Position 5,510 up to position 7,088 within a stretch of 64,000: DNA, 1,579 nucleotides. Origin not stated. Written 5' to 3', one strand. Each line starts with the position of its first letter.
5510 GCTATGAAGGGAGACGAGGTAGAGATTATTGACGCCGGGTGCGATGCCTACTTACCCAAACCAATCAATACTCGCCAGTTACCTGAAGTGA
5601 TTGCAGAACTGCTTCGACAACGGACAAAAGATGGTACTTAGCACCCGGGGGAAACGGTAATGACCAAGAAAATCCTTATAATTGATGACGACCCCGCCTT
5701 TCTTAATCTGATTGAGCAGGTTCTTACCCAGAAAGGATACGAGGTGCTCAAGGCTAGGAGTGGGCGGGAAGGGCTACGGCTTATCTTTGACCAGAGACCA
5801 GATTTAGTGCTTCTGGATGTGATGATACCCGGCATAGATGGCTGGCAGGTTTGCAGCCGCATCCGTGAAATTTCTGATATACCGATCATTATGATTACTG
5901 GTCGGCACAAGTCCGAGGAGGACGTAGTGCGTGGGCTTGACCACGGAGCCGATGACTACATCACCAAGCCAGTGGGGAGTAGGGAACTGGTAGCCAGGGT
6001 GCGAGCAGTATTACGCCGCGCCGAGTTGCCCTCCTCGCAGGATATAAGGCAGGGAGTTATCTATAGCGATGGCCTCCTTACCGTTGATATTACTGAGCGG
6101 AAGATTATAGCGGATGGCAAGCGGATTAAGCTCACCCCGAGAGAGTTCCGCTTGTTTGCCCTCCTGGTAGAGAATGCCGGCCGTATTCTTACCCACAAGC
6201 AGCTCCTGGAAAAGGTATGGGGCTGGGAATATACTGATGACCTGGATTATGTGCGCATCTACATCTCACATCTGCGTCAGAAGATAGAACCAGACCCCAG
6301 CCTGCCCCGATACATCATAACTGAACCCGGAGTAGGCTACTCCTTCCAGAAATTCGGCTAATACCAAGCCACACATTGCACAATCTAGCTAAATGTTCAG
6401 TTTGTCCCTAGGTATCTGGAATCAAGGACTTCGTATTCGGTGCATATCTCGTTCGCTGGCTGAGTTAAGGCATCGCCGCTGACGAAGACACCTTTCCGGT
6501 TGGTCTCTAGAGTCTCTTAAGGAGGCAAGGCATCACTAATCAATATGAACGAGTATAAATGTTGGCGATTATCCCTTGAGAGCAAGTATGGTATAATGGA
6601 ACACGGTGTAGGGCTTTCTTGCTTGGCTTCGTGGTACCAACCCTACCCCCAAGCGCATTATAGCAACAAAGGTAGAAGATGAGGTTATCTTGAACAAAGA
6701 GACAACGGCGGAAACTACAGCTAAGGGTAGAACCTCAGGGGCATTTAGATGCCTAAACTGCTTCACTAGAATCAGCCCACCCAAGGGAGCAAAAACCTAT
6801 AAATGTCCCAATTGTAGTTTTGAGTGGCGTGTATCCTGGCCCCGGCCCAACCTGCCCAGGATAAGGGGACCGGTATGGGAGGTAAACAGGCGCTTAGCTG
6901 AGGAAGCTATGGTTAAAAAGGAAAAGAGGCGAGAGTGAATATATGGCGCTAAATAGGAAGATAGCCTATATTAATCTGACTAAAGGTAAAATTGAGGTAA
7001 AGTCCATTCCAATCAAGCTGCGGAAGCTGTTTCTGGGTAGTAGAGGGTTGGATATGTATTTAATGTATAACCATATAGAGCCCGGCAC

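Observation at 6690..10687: An AOR-family W/Mo enzyme with a poly-FeS subunit and an FAD/NAD(P)H subunit: AorABC-like aldehyde oxidoreductase or a minimal BamB-like dearomatising reductase?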

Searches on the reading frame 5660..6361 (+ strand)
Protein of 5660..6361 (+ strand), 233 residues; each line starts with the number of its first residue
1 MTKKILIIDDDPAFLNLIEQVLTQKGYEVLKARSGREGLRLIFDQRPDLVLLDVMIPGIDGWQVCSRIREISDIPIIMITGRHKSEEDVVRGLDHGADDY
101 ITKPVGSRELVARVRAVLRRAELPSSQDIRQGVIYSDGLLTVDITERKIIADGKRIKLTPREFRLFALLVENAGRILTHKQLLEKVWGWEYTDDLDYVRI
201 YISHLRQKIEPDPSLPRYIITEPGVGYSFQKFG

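Call 84: search_protein_families(library=pfam, max_evalue=0.001, proteins=[window:5660-6361:+])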
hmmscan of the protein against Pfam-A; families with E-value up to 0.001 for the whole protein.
window:5660-6361:+ (233 aa): 2 families
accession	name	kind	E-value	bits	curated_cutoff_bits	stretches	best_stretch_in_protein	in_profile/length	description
PF00072.30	Response_reg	-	2.3e-32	111.9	30.2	1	5-115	1-111/111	Response regulator receiver domain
PF00486.34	Trans_reg_C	-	3.8e-26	91.4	26.2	1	153-229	1-77/77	Transcriptional regulatory protein, C terminal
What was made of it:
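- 1135..6361 (+): Context: PAS-rich histidine kinase (1364 aa), a single-domain response regulator and an OmpR-type response regulator directly upstream. Response_reg and Trans_reg_C for 5660-6361 (call 84).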

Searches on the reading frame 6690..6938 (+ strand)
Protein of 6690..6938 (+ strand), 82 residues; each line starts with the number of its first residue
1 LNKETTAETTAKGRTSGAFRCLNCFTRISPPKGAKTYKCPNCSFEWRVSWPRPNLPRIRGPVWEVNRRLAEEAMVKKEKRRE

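Call 5: search_protein_families(library=pfam, proteins=[window:6690-6938:+])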
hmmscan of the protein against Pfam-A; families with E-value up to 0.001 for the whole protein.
window:6690-6938:+ (82 aa): 0 families

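Call 6: search_protein_families(library=ncbifam, proteins=[window:6690-6938:+])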
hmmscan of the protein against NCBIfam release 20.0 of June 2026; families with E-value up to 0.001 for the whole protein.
window:6690-6938:+ (82 aa): 0 families

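Call 68: find_homologous_proteins(query=window:6690-6938:+, max_evalue=0.001)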
Query window:6690-6938:+ (82 aa): 100 proteins with E <= 0.001 among 100 candidates.
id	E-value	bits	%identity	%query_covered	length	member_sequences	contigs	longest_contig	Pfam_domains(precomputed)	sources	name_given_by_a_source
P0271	1.8e-45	170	91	100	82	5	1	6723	-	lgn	-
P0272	1.9e-43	163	88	100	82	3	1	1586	-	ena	-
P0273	2.1e-40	153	78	100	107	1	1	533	-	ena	-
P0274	2.9e-40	153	84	96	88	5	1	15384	-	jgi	-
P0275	3.7e-40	153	84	90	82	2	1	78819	-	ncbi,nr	ncbi:MAG: hypothetical protein HXY36_06810 [Chloroflexi bacterium]|nr:hypothetical protein [Chlorofl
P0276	1.9e-39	150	77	96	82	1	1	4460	-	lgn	-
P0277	4.3e-39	149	81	98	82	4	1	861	-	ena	-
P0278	5.9e-39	149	77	100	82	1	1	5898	-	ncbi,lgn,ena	-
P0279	9.2e-39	148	80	96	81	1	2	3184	-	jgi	-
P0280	3.8e-38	146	79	100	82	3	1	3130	-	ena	-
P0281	1.1e-37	145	77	100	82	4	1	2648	-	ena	-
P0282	1.1e-37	145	78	96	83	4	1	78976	-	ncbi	ncbi:hypothetical protein ACFLWR_00005 [Chloroflexota bacterium]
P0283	1.4e-37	144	81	89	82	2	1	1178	-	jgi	-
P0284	1.9e-37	144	77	96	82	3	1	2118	-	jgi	-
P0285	9.3e-37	142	78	95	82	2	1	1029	-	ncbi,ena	-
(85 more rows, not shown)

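Call 74: predict_structure(alignment_id=A1)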
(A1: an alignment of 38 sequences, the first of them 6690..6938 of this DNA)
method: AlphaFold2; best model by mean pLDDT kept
length: 82 residues; sequences in the alignment: 38
mean_pLDDT: 76.5   pTM: 0.54
mean pLDDT of the five models: 76.5, 72.9, 69.4, 69.3, 64.6
residues with pLDDT >= 90: 1; 70-90: 58; 50-70: 16; < 50: 7
segments of 3 or more residues with pLDDT < 50: 1-4
pLDDT, mean of each block of 10 residues (from residue 1): 50 63 85 87 88 83 86 74 55
secondary structure, 60 per line:
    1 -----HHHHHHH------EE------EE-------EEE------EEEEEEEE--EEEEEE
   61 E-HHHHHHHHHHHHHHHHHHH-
elements in order: H6-12 E36-38 E45-52 E55-61 H63-81

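Call 77: fold_search(model_id=the predicted structure, library=pdb)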
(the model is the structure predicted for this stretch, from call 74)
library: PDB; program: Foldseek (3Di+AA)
matches with E <= 10: 119; with E <= 0.001: 0
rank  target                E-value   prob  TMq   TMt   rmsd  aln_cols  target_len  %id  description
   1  9egw_A                1.4e-01  0.96  0.39  0.38   3.5        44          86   25  HOIL-1 RING2 domain bound to ubiquitin-maltose (maltose not modelled) (released 2024-12-11)
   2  9egv_A                2.2e-01  0.92  0.39  0.37   3.5        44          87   25  HOIL-1 RING2 domain bound to ubiquitin (released 2024-12-11)
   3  9egv_B                4.7e-01  0.85  0.40  0.41   4.5        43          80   26  HOIL-1 RING2 domain bound to ubiquitin (released 2024-12-11)
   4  7yuj_A                5.1e-01  0.72  0.38  0.22   4.7        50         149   22  Crystal structure of HOIL-1L(365-510) (released 2023-08-30)
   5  4ljq_D                5.4e-01  0.33  0.31  0.14   9.0        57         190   16  Crystal structure of the catalytic core of E3 ligase HOIP (released 2013-10-16)
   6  5tte_B                5.8e-01  0.57  0.40  0.08   5.5        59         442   25  Crystal Structure of an RBR E3 ubiquitin ligase in complex with an E2-Ub thioester intermediate mimic (released 2017-08-23)
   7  9sdx_H                6.2e-01  0.44  0.43  0.10  12.7        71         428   18  Structure of RBR binding E2 variant crosslinked with NEDD8-CUL5-RBX2 bound ARIH2 and Ub (released 2025-12-24)
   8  5edv_A                6.2e-01  0.35  0.39  0.14   9.7        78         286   17  Structure of the HOIP-RBR/UbcH5B~ubiquitin transfer complex (released 2016-01-20)
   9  4ljp_A                6.6e-01  0.30  0.31  0.13   8.8        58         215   12  Structure of an active ligase (HOIP-H889A)/ubiquitin transfer complex (released 2013-10-16)
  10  7yuj_B                7.0e-01  0.72  0.39  0.22   4.4        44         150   23  Crystal structure of HOIL-1L(365-510) (released 2023-08-30)
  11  8bvl_A                7.5e-01  0.54  0.38  0.22   4.8        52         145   19  Crystal structure of the IBR-RING2 domain of HOIL-1 (released 2023-01-18)
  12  4kbl_A                7.5e-01  0.30  0.35  0.08  10.5        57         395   18  Structure of HHARI, a RING-IBR-RING ubiquitin ligase: autoinhibition of an Ariadne-family E3 and insights into ligatio (released 2013-05-29)
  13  4ljo_A                8.0e-01  0.30  0.31  0.13   8.8        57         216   12  Structure of an active ligase (HOIP)/ubiquitin transfer complex (released 2013-10-16)
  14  5edv_B                9.1e-01  0.30  0.38  0.12   9.6        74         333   12  Structure of the HOIP-RBR/UbcH5B~ubiquitin transfer complex (released 2016-01-20)
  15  7m4m_A                1.0e+00  0.35  0.39  0.20   6.8        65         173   25  Crystal structure of RBR E3 ligase RNF216 with ubiquitin (released 2022-01-05)
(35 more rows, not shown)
